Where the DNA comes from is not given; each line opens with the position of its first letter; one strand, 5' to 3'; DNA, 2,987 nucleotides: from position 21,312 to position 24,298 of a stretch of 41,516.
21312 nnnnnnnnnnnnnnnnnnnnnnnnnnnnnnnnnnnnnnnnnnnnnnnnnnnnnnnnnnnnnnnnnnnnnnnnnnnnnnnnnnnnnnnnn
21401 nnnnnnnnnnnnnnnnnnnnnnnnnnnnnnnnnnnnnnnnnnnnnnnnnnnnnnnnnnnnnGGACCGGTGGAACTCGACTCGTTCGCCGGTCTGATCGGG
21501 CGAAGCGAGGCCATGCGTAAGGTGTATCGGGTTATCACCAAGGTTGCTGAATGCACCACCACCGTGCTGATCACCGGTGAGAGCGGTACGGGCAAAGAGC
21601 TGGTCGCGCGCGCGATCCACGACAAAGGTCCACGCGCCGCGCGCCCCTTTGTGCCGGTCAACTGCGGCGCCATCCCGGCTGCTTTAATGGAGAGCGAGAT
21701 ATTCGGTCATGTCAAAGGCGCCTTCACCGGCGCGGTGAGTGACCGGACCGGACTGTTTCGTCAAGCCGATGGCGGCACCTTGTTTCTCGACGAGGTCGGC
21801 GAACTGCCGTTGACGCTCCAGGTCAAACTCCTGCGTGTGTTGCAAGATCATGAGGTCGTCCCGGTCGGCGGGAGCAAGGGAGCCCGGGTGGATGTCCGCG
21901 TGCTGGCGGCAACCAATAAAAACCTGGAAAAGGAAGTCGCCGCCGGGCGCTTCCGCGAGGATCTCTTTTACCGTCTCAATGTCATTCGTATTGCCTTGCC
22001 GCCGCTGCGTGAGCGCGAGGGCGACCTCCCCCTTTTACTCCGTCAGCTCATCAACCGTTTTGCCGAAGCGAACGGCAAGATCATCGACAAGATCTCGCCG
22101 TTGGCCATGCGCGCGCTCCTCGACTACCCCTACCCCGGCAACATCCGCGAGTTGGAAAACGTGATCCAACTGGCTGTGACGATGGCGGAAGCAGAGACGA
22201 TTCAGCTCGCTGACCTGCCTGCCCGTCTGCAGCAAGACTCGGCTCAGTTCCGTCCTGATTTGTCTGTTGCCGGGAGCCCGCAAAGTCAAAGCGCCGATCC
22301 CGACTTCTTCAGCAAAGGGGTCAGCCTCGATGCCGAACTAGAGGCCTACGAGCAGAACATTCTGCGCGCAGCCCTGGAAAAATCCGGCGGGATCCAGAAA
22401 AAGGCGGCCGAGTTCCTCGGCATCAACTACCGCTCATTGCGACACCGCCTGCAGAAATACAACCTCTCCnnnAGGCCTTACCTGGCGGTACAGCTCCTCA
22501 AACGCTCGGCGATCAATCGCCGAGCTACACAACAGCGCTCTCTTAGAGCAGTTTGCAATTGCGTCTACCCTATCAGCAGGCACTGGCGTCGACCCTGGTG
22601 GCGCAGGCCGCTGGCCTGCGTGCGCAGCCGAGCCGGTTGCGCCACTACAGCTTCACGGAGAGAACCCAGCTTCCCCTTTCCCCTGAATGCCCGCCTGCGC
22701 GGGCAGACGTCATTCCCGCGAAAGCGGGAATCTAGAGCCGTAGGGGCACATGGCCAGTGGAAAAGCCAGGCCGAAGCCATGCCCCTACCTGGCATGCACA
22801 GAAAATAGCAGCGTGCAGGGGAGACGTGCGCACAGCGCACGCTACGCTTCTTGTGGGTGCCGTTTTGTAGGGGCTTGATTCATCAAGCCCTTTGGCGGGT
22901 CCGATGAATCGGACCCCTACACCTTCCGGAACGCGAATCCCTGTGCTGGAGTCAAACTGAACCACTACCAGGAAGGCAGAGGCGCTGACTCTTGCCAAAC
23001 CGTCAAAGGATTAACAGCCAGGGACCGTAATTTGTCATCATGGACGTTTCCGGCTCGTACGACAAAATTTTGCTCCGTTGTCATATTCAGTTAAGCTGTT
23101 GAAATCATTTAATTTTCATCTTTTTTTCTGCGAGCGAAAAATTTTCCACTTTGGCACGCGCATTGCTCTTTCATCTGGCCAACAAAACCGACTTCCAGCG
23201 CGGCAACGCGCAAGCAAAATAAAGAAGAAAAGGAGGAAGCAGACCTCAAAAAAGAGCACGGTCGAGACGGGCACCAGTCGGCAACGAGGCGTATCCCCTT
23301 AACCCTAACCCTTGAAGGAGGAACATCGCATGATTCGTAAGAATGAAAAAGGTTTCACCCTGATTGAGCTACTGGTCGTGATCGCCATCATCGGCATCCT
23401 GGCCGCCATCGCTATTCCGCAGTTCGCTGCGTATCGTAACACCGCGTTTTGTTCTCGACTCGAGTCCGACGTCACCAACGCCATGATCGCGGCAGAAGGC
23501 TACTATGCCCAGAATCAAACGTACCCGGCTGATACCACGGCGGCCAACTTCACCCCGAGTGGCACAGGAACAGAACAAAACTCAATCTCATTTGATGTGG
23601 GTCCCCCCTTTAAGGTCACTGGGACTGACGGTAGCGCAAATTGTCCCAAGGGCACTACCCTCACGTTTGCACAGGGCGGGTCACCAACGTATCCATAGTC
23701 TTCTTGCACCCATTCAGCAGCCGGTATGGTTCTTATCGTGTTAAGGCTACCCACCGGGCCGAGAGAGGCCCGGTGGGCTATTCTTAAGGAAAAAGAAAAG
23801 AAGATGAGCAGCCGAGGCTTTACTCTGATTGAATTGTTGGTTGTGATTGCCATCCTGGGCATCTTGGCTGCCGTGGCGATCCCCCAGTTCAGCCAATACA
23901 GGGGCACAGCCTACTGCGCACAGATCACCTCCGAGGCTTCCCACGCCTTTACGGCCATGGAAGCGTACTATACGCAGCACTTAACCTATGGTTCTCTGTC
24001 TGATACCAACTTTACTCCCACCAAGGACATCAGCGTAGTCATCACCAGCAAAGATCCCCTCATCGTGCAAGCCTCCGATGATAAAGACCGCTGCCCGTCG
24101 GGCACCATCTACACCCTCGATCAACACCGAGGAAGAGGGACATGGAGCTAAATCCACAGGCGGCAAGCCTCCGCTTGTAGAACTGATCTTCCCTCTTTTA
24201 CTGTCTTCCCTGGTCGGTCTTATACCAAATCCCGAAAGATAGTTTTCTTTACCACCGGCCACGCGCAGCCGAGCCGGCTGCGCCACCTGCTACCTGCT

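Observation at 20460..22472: One-component PilS::PilR chimera: a membrane-embedded sigma54 enhancer-binding protein without kinase or receiver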

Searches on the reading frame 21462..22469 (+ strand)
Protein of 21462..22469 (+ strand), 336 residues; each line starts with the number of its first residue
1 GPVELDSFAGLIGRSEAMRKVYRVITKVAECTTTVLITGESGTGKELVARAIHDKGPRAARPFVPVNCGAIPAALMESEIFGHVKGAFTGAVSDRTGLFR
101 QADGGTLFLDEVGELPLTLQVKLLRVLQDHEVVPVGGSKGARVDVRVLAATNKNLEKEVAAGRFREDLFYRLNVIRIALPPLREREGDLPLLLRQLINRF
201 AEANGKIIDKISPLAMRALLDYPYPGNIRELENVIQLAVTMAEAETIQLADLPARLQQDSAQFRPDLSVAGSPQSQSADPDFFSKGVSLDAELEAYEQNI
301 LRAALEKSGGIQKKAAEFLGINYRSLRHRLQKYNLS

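Call 61: search_solved_structures(query=window:21462-22469:+, max_evalue=1e-20, show_alignments=0)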
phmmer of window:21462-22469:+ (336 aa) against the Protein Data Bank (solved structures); distinct sequences matched with E-value up to 1e-20: 35.
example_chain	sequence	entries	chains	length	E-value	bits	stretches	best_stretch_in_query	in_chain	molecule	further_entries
9qq6_C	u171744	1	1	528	1.4e-82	281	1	11-335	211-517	Nif-specific regulatory protein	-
8p53_C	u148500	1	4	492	2.3e-81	277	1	6-336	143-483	Transcriptional regulator FleQ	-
5exx_A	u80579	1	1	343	2.4e-80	273.6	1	4-331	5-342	Transcriptional regulator FleQ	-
1ojl_A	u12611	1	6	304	2.9e-80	273.3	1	11-256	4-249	TRANSCRIPTIONAL REGULATORY PROTEIN ZRAR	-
6jdi_A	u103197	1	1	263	3.8e-77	263.1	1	7-257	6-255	Nitrogen assimilation regulatory protein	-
5exp_A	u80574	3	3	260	1.5e-76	261.2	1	4-256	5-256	Transcriptional regulator FleQ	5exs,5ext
6j7e_A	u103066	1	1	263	1.9e-76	260.8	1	7-257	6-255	Nitrogen assimilation regulatory protein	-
7ejw_C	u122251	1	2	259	2.2e-76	260.6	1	7-256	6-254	Transcriptional regulator FleQ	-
6jdl_A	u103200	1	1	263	5e-76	259.4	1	7-257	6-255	Nitrogen assimilation regulatory protein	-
8pb9_D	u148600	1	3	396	7.2e-76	258.9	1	6-256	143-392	Transcriptional regulator FleQ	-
26jl_A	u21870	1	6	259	5.4e-73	249.5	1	10-256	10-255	Flagellar regulatory protein A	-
5ep0_A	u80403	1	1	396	8.9e-70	238.9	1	8-254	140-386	Putative repressor protein luxO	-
5ep2_A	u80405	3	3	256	1e-69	238.7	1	10-254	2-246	Putative repressor protein luxO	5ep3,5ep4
5ep1_A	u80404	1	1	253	1.1e-69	238.7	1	10-254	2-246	Putative repressor protein luxO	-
4l4u_A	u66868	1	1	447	1.2e-69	238.5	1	14-254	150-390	Transcriptional regulator (NtrC family)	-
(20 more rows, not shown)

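Call 88: search_solved_structures(query=window:21462-22469:+, max_evalue=1e-60, show_alignments=5)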
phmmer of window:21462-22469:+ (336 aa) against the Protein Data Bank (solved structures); distinct sequences matched with E-value up to 1e-60: 24.
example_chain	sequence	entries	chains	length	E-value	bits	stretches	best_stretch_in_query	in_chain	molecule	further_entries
9qq6_C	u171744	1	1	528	1.4e-82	281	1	11-335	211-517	Nif-specific regulatory protein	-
8p53_C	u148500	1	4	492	2.3e-81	277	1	6-336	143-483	Transcriptional regulator FleQ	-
5exx_A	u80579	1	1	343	2.4e-80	273.6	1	4-331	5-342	Transcriptional regulator FleQ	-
1ojl_A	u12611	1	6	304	2.9e-80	273.3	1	11-256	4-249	TRANSCRIPTIONAL REGULATORY PROTEIN ZRAR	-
6jdi_A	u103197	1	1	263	3.8e-77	263.1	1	7-257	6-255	Nitrogen assimilation regulatory protein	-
5exp_A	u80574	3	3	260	1.5e-76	261.2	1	4-256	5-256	Transcriptional regulator FleQ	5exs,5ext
6j7e_A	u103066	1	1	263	1.9e-76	260.8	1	7-257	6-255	Nitrogen assimilation regulatory protein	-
7ejw_C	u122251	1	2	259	2.2e-76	260.6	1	7-256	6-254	Transcriptional regulator FleQ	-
6jdl_A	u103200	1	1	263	5e-76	259.4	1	7-257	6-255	Nitrogen assimilation regulatory protein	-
8pb9_D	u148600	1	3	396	7.2e-76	258.9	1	6-256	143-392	Transcriptional regulator FleQ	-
26jl_A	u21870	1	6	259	5.4e-73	249.5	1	10-256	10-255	Flagellar regulatory protein A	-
5ep0_A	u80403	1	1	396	8.9e-70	238.9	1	8-254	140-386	Putative repressor protein luxO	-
5ep2_A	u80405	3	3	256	1e-69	238.7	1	10-254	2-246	Putative repressor protein luxO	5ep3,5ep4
5ep1_A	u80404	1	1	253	1.1e-69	238.7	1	10-254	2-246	Putative repressor protein luxO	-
4l4u_A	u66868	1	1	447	1.2e-69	238.5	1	14-254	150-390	Transcriptional regulator (NtrC family)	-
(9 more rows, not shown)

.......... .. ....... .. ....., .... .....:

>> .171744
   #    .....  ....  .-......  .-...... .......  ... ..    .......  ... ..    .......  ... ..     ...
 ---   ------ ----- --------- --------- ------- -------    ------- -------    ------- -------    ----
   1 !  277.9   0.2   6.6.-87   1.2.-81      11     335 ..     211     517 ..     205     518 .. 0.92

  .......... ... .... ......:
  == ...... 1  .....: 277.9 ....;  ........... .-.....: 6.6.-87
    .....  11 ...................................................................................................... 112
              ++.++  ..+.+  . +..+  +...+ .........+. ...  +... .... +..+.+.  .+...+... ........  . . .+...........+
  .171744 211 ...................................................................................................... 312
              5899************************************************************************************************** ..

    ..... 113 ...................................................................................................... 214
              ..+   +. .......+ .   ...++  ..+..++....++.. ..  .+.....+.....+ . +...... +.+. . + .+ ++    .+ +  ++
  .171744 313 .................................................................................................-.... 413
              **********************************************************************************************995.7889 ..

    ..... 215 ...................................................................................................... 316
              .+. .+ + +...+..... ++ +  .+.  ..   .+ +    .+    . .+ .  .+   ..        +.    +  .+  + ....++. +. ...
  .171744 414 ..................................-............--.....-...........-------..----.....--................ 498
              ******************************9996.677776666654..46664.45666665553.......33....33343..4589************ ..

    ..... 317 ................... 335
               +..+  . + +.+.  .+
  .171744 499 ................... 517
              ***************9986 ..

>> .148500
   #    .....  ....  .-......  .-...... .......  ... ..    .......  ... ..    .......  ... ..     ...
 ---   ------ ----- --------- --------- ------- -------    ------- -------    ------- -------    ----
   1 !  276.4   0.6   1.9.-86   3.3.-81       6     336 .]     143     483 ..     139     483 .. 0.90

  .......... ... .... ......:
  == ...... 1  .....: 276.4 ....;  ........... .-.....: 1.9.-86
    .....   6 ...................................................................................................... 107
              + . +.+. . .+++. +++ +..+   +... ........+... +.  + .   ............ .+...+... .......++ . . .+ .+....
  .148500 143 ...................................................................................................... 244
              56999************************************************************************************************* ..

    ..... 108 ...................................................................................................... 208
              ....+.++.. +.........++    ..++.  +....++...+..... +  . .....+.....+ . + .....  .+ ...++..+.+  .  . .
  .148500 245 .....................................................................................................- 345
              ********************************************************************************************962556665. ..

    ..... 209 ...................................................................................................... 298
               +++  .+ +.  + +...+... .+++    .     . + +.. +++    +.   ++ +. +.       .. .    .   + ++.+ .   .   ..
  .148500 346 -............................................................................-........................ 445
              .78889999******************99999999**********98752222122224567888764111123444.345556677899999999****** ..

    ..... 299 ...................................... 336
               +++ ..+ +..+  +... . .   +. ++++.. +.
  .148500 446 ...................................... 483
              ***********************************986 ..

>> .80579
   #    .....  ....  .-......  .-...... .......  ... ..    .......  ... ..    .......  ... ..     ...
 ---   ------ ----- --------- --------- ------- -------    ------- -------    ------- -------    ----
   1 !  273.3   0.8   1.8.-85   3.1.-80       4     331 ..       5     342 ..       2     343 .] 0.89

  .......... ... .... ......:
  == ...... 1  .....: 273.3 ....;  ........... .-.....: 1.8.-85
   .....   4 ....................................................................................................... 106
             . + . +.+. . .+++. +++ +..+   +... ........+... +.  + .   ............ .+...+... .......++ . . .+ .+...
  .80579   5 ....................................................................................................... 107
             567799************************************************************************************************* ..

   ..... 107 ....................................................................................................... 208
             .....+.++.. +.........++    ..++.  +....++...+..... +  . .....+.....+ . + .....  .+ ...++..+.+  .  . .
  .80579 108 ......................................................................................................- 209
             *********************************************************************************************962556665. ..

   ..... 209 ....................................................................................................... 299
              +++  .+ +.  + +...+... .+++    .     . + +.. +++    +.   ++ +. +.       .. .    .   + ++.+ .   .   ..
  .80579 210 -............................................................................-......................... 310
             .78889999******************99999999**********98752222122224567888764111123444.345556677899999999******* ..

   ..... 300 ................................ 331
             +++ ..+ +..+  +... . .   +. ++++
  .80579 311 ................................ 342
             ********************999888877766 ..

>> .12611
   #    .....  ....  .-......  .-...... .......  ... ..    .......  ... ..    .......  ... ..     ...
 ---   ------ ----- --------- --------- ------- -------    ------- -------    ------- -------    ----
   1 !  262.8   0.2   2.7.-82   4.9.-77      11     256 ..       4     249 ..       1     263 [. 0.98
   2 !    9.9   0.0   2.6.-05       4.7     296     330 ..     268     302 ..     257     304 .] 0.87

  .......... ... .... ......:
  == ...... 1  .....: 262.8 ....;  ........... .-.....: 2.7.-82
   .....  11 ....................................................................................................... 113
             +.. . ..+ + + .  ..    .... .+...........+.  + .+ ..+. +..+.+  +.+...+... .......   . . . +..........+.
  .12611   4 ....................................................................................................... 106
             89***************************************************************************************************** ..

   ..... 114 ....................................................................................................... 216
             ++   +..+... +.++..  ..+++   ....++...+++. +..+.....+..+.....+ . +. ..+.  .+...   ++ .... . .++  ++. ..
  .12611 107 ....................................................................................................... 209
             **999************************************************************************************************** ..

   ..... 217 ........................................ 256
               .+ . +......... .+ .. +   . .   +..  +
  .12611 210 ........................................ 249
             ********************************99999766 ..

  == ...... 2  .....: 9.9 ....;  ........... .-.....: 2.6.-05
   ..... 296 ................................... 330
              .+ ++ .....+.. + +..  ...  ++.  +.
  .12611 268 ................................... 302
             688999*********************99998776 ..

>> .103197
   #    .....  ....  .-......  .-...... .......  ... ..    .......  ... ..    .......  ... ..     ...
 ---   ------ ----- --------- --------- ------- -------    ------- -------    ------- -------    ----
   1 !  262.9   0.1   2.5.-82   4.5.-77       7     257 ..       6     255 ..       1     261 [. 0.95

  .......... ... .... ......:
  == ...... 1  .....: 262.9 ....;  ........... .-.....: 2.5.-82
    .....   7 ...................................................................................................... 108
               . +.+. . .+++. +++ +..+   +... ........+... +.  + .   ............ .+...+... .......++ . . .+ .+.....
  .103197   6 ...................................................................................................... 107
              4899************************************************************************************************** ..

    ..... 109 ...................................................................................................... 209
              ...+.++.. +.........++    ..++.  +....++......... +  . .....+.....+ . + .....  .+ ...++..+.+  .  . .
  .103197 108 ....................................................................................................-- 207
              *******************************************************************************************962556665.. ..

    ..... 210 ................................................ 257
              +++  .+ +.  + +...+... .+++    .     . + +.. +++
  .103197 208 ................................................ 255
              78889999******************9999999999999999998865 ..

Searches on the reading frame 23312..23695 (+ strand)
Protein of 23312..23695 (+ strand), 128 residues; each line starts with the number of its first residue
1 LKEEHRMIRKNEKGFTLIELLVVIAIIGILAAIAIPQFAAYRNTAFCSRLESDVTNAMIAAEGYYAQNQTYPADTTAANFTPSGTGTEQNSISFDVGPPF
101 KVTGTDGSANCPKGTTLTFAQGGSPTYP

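Call 6: search_protein_families(library=pfam, proteins=[window:23312-23695:+], max_evalue=0.001)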
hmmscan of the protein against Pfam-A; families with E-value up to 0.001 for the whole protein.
window:23312-23695:+ (128 aa): 1 family
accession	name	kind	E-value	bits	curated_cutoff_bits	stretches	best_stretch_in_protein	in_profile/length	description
PF07963.17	N_methyl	-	1.9e-11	43.5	21.2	1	9-35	1-27/27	Prokaryotic N-terminal methylation motif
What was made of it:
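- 23330..23698 (+): Major pilin candidate (prepilin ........|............), the predicted target gene. N_methyl 2e-11 (call 6).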

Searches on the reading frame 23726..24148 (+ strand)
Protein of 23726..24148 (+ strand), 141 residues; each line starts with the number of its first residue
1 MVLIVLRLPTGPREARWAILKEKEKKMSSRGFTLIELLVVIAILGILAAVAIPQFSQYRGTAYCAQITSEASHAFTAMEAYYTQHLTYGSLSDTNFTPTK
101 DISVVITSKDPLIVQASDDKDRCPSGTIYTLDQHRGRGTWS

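Call 6: search_protein_families(library=pfam, proteins=[window:23726-24148:+], max_evalue=0.001)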
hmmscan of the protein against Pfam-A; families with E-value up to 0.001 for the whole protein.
window:23726-24148:+ (141 aa): 1 family
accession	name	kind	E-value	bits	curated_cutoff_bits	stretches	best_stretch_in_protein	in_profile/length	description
PF07963.17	N_methyl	-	5.6e-10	38.8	21.2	1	27-52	2-27/27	Prokaryotic N-terminal methylation motif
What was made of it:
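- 23804..24151 (+): Second pilin gene (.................). N_methyl 6e-10 (call 6).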
